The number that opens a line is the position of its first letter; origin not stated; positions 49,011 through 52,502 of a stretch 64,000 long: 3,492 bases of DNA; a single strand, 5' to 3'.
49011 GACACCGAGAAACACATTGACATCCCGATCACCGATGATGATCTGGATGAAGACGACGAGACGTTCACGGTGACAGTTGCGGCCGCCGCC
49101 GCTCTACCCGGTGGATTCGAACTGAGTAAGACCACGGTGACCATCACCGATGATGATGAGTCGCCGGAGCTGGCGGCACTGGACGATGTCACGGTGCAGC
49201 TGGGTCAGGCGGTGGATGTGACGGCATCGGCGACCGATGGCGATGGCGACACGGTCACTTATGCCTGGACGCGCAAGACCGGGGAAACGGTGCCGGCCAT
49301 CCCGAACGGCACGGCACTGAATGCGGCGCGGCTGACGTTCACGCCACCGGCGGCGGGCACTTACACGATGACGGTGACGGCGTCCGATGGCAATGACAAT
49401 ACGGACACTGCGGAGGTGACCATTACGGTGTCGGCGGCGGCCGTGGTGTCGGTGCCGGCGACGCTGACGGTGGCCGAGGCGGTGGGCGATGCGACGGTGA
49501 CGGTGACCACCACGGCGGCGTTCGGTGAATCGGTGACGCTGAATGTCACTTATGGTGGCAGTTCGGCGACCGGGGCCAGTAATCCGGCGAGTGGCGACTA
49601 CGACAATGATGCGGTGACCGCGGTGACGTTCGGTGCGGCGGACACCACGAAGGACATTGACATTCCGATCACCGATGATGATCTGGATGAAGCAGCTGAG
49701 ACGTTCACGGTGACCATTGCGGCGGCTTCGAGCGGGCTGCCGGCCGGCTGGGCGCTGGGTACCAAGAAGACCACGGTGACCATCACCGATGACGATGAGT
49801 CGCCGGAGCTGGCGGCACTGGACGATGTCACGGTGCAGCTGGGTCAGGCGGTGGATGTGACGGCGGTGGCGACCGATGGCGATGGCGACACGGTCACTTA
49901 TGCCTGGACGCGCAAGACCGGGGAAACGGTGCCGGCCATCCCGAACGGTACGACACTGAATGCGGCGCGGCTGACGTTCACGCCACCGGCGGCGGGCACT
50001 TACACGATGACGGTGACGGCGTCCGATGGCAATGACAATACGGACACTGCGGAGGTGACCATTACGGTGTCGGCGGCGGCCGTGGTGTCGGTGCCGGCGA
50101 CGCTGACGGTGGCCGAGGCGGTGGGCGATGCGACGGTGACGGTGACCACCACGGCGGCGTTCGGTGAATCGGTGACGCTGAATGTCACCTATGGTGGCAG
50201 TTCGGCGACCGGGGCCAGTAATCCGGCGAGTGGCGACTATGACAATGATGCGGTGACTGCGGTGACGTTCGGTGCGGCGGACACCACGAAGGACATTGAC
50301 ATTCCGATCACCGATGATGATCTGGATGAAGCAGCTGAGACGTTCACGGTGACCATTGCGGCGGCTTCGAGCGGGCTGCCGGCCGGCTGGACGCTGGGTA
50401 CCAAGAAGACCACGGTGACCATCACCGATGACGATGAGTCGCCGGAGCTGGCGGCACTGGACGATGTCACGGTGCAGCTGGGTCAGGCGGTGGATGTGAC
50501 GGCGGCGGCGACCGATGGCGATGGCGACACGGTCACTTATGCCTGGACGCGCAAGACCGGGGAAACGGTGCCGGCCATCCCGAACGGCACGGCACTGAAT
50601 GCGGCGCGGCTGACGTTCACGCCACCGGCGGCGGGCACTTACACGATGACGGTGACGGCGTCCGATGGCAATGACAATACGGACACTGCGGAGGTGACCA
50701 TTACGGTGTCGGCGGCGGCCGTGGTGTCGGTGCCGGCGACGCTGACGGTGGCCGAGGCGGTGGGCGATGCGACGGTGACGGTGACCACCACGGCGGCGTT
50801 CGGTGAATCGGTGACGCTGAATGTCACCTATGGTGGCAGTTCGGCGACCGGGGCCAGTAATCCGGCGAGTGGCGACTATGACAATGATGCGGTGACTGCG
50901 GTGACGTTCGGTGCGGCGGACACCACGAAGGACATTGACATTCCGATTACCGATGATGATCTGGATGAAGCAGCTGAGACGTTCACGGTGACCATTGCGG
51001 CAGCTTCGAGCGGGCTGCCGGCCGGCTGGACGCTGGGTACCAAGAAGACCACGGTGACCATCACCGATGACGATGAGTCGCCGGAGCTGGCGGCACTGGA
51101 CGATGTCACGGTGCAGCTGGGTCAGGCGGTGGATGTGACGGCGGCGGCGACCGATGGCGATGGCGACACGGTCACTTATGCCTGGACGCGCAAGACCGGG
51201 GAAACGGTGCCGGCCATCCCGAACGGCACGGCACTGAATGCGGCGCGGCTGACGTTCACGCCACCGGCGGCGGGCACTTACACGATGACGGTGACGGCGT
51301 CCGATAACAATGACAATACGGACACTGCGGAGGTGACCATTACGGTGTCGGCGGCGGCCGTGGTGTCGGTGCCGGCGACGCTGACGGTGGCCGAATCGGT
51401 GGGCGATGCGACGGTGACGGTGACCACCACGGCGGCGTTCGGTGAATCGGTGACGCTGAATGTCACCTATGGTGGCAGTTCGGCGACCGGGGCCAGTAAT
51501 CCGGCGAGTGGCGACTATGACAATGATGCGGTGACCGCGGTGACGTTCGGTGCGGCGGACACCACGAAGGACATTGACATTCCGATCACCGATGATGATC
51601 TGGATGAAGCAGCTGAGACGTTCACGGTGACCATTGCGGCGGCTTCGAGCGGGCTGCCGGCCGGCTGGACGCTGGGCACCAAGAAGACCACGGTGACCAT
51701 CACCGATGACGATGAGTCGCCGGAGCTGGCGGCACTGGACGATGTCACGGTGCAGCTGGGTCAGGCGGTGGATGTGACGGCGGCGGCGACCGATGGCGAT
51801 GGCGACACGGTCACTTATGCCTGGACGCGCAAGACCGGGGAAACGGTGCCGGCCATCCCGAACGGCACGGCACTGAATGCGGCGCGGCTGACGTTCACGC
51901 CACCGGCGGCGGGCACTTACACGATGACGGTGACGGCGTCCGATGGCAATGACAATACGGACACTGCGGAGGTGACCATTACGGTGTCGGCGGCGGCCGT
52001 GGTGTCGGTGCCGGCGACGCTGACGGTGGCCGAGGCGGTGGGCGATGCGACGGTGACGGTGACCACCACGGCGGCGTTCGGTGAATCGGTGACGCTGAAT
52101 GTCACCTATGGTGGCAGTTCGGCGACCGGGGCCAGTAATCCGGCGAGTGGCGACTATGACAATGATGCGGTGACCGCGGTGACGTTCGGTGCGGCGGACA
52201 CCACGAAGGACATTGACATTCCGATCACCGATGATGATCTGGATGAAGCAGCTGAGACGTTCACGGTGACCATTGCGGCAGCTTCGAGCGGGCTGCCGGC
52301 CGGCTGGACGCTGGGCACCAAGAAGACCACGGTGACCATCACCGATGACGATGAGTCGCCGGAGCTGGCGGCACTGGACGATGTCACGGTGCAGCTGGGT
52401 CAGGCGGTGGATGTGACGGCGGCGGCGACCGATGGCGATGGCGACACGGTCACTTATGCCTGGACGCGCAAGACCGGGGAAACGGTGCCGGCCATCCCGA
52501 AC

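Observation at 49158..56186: Eleven near-identical in-frame 639-bp tandem units with shuffled point variants and a possible 6-unit higher-order repeat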

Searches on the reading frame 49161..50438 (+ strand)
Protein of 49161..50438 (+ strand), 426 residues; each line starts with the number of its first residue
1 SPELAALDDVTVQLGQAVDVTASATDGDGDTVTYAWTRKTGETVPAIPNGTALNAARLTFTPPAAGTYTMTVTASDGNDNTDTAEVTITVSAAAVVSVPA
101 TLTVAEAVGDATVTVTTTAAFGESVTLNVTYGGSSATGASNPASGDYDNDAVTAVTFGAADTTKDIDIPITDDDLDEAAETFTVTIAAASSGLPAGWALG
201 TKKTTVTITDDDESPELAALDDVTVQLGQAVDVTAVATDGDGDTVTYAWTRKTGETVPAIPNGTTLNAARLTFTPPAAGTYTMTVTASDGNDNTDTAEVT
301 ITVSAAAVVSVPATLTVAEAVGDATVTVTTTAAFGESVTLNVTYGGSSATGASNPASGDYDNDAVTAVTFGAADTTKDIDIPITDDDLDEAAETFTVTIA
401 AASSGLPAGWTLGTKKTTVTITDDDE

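Call 68: predict_structure(alignment_id=A2)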
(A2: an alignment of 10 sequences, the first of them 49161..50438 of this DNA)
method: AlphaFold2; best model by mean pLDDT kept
length: 426 residues; sequences in the alignment: 10
mean_pLDDT: 82.5   pTM: 0.60
mean pLDDT of the five models: 82.5, 82.2, 79.7, 78.3, 77.9
residues with pLDDT >= 90: 152; 70-90: 199; 50-70: 52; < 50: 23
segments of 3 or more residues with pLDDT < 50: 135-144, 348-357
pLDDT, mean of each block of 10 residues (from residue 1): 88 85 87 80 56 71 84 87 89 86 76 89 88 51 53 86 87 67 85 84 83 86 96 94 91 88 95 96 94 91 96 88 89 93 66 48 78 94 68 83 89 90 67
secondary structure, 60 per line:
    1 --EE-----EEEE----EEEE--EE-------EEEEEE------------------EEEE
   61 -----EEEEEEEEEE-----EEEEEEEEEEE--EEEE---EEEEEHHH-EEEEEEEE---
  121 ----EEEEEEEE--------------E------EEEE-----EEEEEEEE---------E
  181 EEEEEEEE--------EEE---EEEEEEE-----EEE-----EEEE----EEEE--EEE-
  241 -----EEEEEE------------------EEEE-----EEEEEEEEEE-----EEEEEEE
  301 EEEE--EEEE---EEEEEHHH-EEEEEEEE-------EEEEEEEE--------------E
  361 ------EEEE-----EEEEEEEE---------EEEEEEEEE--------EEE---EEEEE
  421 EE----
elements in order: E10-13 E18-21 E33-38 E57-60 E66-75 E81-91 E94-97 E101-105 E110-117 E125-132 E154-157 E163-170 E180-188 E197-199 E203-209 E215-217 E223-226 E231-234 E237-239 E246-251 E270-273 E279-288 E294-304 E307-310 E314-318 E323-330 E338-345 E367-370 E376-383 E393-401 E410-412 E416-422
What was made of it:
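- On Periscope Proteins: The AF2 two-unit model shows four beta-sandwiches at pLDDT 82.5 (call 68).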

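Call 71: fold_search(model_id=the predicted structure, library=pdb)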
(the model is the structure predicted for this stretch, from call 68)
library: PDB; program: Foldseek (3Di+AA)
matches with E <= 10: 1983; with E <= 0.001: 975
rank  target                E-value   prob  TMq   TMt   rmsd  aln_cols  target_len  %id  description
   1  9ijj_P                4.6e-15  1.00  0.42  0.33  13.5       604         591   10  In situ structure of the central apparatus in mouse sperm axoneme. (released 2025-06-04)
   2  4yfg_A                1.9e-14  1.00  0.23  0.21  29.6       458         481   12  Crystal structure of PTP delta meA3/meB minus variant Ig1-Fn1 (released 2015-05-06)
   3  8k53_A                4.2e-14  1.00  0.23  0.14  26.5       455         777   13  Structure of the Dimeric Human CNTN2 Ig 1-6-FNIII 1-2 Domain in an Asymmetric State (released 2023-12-06)
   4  9ijj_4I               5.2e-14  1.00  0.34  0.07  13.4       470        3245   11  In situ structure of the central apparatus in mouse sperm axoneme. (released 2025-06-04)
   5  9flp_A                6.0e-14  1.00  0.23  0.15  12.9       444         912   17  CryoEM structure of the neck (1403-2314) in the grappling hook protein A (GhpA) in the bacterium Aureispira sp. CCB-QB (released 2024-10-16)
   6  3b43                  6.4e-14  1.00  0.26  0.22  13.9       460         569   13  I-band fragment I65-I70 from titin (released 2008-01-22)
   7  7sqc_2A               7.8e-14  1.00  0.36  0.24  12.6       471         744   11  Ciliary C1 central pair apparatus isolated from Chlamydomonas reinhardtii (released 2022-04-13)
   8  4y61_A                1.3e-13  1.00  0.25  0.26  16.5       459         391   12  Crystal structure of the complex between Slitrk2 LRR1 and PTP delta Ig1-Fn1 (released 2015-06-03)
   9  5lf5_A                1.8e-13  1.00  0.25  0.23  15.2       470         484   11  Myelin-associated glycoprotein (MAG) deglycosylated full extracellular domain with co-purified ligand (released 2016-12-14)
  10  5erp_B                1.9e-13  1.00  0.30  0.29  18.5       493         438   14  Crystal structure of human Desmocollin-2 ectodomain fragment EC2-5 (released 2016-06-15)
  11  9ijj_h                2.0e-13  1.00  0.29  0.12  20.1       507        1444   11  In situ structure of the central apparatus in mouse sperm axoneme. (released 2025-06-04)
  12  5szq_A                2.1e-13  1.00  0.28  0.28  12.5       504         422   14  Protocadherin Gamma A4 extracellular cadherin domains 3-6 (released 2016-11-02)
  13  9iv8                  2.2e-13  1.00  0.24  0.14  31.1       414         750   15  Cryo-EM structure of human NCX1 in PIP2 diC8 bound state (released 2025-03-19)
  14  9ijj_4J               2.6e-13  1.00  0.21  0.15  15.5       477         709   11  In situ structure of the central apparatus in mouse sperm axoneme. (released 2025-06-04)
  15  9ijj_4G               3.1e-13  1.00  0.43  0.06  16.9       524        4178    8  In situ structure of the central apparatus in mouse sperm axoneme. (released 2025-06-04)
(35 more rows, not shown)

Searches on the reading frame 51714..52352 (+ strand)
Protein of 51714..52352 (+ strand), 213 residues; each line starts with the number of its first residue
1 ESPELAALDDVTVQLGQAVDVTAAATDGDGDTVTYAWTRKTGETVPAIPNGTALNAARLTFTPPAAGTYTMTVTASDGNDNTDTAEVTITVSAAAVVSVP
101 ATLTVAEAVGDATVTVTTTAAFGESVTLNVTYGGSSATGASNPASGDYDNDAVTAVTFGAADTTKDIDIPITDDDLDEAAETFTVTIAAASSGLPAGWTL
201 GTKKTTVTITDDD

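Call 27: find_homologous_proteins(query=window:51714-52352:+, max_evalue=1e-10)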
Query window:51714-52352:+ (213 aa): 8 proteins with E <= 1e-10 among 7956 candidates.
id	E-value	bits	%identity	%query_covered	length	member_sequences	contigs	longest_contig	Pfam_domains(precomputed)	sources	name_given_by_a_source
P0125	4.0e-70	254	73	53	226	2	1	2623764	PF22352.3,PF17963.8,PF03160.21,PF05345.19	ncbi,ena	-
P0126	2.9e-52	195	57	95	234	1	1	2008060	PF22352.3,PF00801.27,PF17963.8,PF03160.21,PF05345.19,PF18911.7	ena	-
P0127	1.8e-51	193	59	57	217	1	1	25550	PF22352.3,PF00801.27,PF17963.8,PF03160.21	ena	-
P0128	4.3e-24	104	66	42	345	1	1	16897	PF22352.3,PF00801.27,PF17963.8,PF05345.19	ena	-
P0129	3.8e-21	94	65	35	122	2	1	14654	PF03160.21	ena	-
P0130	1.0e-17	83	43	48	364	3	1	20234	PF03160.21,PF16862.11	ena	-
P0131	2.9e-17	81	58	19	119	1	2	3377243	PF12733.14,PF03160.21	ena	-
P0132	8.0e-11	60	52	19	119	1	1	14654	-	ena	-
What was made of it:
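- Tried and rejected: The protein search with the unit found nothing above 73% identity (call 27).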

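Call 29: find_encoding_contigs(protein=P0125, flank=10000, max_places=4)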
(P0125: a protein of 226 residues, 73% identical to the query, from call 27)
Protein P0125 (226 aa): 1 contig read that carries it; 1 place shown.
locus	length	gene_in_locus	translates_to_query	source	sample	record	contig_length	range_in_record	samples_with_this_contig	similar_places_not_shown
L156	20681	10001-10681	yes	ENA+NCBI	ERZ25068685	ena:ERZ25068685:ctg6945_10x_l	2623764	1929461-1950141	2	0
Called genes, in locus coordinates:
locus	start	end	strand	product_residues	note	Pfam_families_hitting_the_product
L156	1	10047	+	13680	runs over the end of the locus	-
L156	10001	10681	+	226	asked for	PF03160:Calx-beta (weak), PF17963:Big_9, PF05345:He_PIG, PF22352:K319L-like_PKD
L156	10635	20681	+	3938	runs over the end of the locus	PF05345:He_PIG, PF22352:K319L-like_PKD, PF05345:He_PIG, PF22352:K319L-like_PKD, PF05345:He_PIG, PF22352:K319L-like_PKD, PF05345:He_PIG, PF22352:K319L-like_PKD, +66 more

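Call 49: search_protein_families(library=ncbifam, proteins=[window:51714-52352:+], max_evalue=0.01)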
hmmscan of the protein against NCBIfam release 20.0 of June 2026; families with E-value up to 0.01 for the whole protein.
window:51714-52352:+ (213 aa): 6 families
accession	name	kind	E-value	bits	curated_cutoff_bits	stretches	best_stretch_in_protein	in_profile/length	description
NF038112.1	myxo_dep_M36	subfamily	1e-08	32.8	1500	1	3-188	1382-1564/1604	myxosortase-dependent M36 family metallopeptidase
NF038111.1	rhom_dep_M36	equivalog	6.4e-08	30.5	1700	1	6-100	1190-1284/1315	rhombosortase-dependent M36 family metallopeptidase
TIGR00845.1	caca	equivalog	1.3e-05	23.2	679.85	1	93-196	394-492/921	sodium/calcium exchanger 1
NF012211.1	tand_rpt_95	domain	0.00011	22.1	90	1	19-94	13-87/98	tandem-95 repeat protein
NF041740.1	choice_anch_T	equivalog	0.00015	21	70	1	66-143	46-129/259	choice-of-anchor T family protein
NF038115.1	SVAGG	subfamily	0.0015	17.7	150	1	106-187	276-354/407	SVAGG family GlyGly-CTERM protein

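Call 56: find_encoding_contigs(protein=P0126, flank=10000, max_places=2)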
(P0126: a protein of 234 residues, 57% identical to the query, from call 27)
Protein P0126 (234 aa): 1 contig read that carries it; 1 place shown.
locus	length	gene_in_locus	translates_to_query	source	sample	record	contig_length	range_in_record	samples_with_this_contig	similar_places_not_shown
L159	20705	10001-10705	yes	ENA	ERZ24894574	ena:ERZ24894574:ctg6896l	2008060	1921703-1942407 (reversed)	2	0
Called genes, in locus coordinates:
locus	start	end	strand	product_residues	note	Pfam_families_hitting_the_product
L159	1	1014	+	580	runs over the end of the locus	PF00041:fn3, PF03160:Calx-beta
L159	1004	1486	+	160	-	PF03160:Calx-beta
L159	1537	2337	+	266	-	PF25059:FN3_DSCAM-DSCAML_C (faint), PF00041:fn3 (weak)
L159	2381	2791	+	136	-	PF00041:fn3, PF16656:Pur_ac_phosph_N (weak)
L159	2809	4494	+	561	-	PF03160:Calx-beta (weak)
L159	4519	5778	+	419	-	PF08522:BT_3987-like_N (faint), PF16132:DUF4843 (faint), PF16397:DUF5006 (faint), PF03160:Calx-beta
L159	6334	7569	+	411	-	PF03160:Calx-beta, PF13530:SCP2_2 (faint), PF03160:Calx-beta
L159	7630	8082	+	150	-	-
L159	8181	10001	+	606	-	PF13530:SCP2_2 (faint), PF03160:Calx-beta, PF17963:Big_9 (weak), PF00801:PKD, PF05345:He_PIG, PF22352:K319L-like_PKD, PF03160:Calx-beta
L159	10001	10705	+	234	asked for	PF17963:Big_9 (weak), PF05345:He_PIG, PF18911:PKD_4 (weak), PF00801:PKD, PF22352:K319L-like_PKD, PF03160:Calx-beta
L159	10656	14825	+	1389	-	PF03160:Calx-beta, PF05345:He_PIG, PF17963:Big_9 (weak), PF22352:K319L-like_PKD, PF03160:Calx-beta, PF05345:He_PIG, PF22352:K319L-like_PKD, PF03160:Calx-beta, +3 more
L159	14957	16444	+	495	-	PF03055:RPE65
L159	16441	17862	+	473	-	PF01565:FAD_binding_4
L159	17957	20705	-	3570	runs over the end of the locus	PF00801:PKD, PF05345:He_PIG, PF17963:Big_9, PF22352:K319L-like_PKD, PF03160:Calx-beta, PF05345:He_PIG, PF00801:PKD, PF22352:K319L-like_PKD, +27 more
